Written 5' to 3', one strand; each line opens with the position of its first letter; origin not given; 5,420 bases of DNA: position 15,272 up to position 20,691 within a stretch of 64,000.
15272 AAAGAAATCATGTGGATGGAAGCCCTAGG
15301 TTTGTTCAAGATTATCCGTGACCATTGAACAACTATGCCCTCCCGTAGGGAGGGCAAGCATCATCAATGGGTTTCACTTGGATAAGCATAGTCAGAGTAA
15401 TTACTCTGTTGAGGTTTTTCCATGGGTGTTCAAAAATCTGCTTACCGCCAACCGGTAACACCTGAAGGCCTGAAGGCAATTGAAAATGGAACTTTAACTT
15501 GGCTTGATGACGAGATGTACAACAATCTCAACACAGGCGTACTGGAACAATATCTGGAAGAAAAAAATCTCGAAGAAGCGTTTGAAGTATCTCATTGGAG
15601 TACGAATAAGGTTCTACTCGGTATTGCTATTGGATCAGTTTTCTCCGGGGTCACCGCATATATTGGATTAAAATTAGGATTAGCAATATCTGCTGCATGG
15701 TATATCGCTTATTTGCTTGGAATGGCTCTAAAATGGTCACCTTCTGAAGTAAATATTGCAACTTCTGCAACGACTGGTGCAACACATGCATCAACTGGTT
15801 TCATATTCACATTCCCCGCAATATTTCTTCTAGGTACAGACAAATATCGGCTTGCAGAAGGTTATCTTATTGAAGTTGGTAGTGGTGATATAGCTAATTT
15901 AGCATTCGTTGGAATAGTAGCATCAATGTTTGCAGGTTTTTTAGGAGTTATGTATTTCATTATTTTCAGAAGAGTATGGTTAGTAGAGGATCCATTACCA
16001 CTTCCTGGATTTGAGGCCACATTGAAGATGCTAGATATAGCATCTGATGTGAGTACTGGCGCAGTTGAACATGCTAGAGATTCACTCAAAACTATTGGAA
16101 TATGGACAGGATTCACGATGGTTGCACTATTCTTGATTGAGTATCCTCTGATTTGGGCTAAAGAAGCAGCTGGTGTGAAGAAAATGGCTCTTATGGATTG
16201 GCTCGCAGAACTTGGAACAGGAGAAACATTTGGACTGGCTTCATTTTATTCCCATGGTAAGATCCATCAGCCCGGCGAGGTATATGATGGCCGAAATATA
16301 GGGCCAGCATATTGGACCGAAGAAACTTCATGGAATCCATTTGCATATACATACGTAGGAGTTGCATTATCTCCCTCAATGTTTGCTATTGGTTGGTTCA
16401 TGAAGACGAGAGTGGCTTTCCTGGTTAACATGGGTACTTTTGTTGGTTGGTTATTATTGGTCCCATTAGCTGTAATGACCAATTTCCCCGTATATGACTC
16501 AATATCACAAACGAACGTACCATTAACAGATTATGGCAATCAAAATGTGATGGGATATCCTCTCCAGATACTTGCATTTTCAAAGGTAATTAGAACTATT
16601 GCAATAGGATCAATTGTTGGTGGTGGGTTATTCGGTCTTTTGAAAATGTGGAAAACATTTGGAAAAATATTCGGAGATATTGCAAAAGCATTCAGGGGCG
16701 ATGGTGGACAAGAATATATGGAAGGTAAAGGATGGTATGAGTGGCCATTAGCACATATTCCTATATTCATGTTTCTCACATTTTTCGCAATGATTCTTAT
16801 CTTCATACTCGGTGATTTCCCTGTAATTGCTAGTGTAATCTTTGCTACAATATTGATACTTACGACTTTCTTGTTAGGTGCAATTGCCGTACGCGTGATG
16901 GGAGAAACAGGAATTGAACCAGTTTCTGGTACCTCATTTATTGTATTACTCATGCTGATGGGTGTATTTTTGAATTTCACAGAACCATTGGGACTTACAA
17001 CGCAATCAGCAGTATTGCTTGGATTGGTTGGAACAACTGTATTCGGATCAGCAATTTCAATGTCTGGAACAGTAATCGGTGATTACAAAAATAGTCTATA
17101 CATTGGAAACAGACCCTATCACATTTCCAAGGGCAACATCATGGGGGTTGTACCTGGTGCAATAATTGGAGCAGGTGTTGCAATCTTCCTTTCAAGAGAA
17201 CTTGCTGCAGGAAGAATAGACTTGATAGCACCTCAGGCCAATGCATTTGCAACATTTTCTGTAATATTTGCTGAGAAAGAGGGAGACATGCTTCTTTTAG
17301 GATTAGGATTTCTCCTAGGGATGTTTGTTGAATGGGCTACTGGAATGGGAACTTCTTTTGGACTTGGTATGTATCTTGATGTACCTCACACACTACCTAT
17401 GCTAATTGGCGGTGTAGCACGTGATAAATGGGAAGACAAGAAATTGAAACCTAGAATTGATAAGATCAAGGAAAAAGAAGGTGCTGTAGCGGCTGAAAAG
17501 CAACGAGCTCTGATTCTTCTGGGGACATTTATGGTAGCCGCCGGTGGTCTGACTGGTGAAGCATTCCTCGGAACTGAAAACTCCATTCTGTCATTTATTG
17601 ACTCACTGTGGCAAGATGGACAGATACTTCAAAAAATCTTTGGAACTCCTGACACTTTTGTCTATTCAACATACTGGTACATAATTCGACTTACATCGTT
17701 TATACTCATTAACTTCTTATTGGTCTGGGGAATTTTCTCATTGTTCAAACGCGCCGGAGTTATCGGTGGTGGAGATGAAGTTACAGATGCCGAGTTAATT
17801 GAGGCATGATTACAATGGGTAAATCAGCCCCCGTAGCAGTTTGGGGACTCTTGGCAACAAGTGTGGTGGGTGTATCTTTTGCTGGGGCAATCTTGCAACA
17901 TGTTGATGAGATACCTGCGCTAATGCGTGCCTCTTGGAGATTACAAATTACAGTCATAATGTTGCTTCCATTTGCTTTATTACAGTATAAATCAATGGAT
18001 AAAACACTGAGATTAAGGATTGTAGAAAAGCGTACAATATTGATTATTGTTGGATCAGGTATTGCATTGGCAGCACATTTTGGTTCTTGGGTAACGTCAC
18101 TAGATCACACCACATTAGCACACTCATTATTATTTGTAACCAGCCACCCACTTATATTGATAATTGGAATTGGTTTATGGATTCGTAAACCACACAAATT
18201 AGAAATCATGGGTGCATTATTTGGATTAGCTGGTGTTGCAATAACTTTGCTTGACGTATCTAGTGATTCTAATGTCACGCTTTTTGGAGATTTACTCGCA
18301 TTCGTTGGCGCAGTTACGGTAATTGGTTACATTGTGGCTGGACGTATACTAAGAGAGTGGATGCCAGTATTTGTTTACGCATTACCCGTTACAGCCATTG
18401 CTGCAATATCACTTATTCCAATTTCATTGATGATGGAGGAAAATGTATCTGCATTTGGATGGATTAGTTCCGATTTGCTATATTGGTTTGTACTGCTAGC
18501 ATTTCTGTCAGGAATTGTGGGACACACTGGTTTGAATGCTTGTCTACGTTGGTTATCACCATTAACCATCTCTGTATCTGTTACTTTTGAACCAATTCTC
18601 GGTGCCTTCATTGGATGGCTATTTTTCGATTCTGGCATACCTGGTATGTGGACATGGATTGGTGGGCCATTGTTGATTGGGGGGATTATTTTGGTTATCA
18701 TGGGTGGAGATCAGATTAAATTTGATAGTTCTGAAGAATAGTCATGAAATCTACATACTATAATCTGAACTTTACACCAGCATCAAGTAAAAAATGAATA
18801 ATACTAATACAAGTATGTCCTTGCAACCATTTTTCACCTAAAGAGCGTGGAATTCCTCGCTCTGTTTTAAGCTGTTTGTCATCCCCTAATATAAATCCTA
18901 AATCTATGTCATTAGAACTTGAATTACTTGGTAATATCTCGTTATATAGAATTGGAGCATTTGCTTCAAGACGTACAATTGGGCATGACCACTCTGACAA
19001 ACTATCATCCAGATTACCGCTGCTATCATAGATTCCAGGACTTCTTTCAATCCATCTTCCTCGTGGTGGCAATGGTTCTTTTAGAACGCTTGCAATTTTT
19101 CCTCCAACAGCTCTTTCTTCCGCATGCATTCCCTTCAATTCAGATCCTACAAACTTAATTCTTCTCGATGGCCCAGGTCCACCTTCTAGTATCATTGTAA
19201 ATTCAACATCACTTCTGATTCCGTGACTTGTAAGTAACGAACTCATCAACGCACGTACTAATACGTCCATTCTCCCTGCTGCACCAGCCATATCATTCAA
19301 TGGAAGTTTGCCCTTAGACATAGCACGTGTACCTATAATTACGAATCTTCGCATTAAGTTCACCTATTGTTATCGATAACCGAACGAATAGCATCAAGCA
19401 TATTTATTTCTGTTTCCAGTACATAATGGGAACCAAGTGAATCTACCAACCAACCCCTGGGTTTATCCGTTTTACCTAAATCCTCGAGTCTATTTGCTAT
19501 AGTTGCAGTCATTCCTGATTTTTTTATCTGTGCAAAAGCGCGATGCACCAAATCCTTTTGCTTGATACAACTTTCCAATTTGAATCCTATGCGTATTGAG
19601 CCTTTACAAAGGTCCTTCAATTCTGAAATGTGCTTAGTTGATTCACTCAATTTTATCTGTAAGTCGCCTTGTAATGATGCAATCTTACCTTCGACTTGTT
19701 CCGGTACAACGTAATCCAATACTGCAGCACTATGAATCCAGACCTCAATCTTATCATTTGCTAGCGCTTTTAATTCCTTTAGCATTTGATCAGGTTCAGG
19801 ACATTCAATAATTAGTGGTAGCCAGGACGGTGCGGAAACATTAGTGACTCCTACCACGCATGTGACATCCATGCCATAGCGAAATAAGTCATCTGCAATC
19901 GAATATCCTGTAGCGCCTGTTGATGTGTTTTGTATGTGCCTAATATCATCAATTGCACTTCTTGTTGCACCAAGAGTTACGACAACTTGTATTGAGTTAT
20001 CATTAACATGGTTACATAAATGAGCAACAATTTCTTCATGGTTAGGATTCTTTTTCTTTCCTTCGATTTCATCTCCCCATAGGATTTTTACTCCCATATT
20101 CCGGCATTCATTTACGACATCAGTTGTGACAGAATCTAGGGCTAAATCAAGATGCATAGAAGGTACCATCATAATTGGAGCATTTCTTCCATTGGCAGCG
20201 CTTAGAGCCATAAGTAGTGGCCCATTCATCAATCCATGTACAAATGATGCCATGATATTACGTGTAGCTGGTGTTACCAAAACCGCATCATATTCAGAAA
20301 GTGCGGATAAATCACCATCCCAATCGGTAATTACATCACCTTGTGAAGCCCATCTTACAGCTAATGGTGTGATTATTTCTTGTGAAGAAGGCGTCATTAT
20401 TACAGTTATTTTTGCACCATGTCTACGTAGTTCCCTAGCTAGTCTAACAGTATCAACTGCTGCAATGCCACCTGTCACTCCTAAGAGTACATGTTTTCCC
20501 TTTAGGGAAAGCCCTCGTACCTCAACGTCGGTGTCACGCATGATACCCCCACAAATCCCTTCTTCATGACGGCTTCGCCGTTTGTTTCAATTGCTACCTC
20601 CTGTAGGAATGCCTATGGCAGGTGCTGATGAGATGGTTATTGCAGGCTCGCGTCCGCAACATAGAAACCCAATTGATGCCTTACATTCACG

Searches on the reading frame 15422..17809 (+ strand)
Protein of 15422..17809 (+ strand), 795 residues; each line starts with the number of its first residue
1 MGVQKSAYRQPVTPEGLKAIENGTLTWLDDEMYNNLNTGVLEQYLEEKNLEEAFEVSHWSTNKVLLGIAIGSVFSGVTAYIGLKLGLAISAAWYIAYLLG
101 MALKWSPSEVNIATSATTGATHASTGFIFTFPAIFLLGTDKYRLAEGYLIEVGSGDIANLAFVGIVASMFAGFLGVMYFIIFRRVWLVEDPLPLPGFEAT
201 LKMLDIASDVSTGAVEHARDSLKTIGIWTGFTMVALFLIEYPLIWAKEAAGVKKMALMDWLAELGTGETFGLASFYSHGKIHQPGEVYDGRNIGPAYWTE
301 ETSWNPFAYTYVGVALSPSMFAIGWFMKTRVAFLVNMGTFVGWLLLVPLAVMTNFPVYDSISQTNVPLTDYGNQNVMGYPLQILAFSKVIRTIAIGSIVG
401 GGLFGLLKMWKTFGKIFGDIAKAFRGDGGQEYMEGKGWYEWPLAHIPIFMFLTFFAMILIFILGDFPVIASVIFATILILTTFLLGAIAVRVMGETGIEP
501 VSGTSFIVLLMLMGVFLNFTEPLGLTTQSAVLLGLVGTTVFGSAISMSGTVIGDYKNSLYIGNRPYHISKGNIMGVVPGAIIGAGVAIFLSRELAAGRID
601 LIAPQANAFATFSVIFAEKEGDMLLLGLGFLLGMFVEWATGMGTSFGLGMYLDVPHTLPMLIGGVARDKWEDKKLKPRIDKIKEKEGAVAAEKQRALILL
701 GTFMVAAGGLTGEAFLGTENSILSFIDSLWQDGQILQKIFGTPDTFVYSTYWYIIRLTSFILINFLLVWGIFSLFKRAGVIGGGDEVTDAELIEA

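Call 68: search_protein_families(library=pfam, proteins=[window:15422-17809:+], max_evalue=0.00001)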
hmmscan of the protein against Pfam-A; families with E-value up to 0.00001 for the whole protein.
window:15422-17809:+ (795 aa): 1 family
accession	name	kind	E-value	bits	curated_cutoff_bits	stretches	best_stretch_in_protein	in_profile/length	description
PF03169.20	OPT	-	1e-25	90.9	25.8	2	313-714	216-613/623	OPT oligopeptide transporter protein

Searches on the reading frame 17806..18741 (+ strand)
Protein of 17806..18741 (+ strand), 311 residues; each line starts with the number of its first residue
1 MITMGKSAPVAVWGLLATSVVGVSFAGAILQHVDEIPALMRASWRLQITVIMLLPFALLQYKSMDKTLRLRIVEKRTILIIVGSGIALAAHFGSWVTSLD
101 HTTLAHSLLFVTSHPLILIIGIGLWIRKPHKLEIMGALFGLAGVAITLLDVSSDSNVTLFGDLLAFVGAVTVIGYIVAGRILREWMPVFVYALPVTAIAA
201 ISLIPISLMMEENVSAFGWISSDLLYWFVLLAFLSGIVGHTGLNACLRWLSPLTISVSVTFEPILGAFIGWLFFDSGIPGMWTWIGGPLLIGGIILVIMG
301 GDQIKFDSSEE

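Call 68: search_protein_families(library=pfam, proteins=[window:17806-18741:+], max_evalue=0.00001)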
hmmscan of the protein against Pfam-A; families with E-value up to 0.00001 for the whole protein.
window:17806-18741:+ (311 aa): 1 family
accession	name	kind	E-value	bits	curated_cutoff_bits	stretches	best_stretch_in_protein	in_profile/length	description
PF00892.27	EamA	-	2.5e-14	54.1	28.2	2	160-298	2-134/135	EamA-like transporter family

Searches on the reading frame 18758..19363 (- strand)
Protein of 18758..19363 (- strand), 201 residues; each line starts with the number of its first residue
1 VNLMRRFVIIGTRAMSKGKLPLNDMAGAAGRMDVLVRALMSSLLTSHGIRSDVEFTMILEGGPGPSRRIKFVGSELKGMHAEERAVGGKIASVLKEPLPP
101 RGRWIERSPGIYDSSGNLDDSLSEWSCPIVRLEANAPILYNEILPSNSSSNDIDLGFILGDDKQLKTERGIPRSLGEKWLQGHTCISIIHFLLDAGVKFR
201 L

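Call 68: search_protein_families(library=pfam, proteins=[window:18758-19363:-], max_evalue=0.00001)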
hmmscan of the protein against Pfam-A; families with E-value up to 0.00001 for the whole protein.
window:18758-19363:- (201 aa): 1 family
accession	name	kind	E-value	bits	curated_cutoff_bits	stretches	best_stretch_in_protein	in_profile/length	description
PF04013.17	Methyltrn_RNA_2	-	1.2e-28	100.7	25.5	1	4-194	1-194/198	Putative SAM-dependent RNA methyltransferase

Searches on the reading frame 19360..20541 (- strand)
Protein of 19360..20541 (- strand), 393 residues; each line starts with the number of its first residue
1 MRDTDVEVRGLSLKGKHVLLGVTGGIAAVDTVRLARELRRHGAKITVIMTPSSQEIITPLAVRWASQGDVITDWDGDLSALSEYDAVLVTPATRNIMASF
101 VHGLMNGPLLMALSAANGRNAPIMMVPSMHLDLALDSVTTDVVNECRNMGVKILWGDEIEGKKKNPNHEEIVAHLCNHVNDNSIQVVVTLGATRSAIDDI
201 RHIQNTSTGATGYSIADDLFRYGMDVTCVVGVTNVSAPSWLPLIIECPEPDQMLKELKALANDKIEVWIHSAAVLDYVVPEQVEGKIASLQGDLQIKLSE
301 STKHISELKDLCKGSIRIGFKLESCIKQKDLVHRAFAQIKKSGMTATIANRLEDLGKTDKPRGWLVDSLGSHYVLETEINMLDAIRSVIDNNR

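Call 68: search_protein_families(library=pfam, proteins=[window:19360-20541:-], max_evalue=0.00001)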
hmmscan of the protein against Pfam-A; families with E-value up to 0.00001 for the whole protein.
window:19360-20541:- (393 aa): 2 families
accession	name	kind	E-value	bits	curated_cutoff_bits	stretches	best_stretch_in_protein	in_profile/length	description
PF04127.22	DFP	-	3e-33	115.7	22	1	184-355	4-172/186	DNA/pantothenate metabolism flavoprotein C-terminal domain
PF02441.25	Flavoprotein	-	5.5e-18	65.5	22.7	1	16-128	1-105/162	Flavoprotein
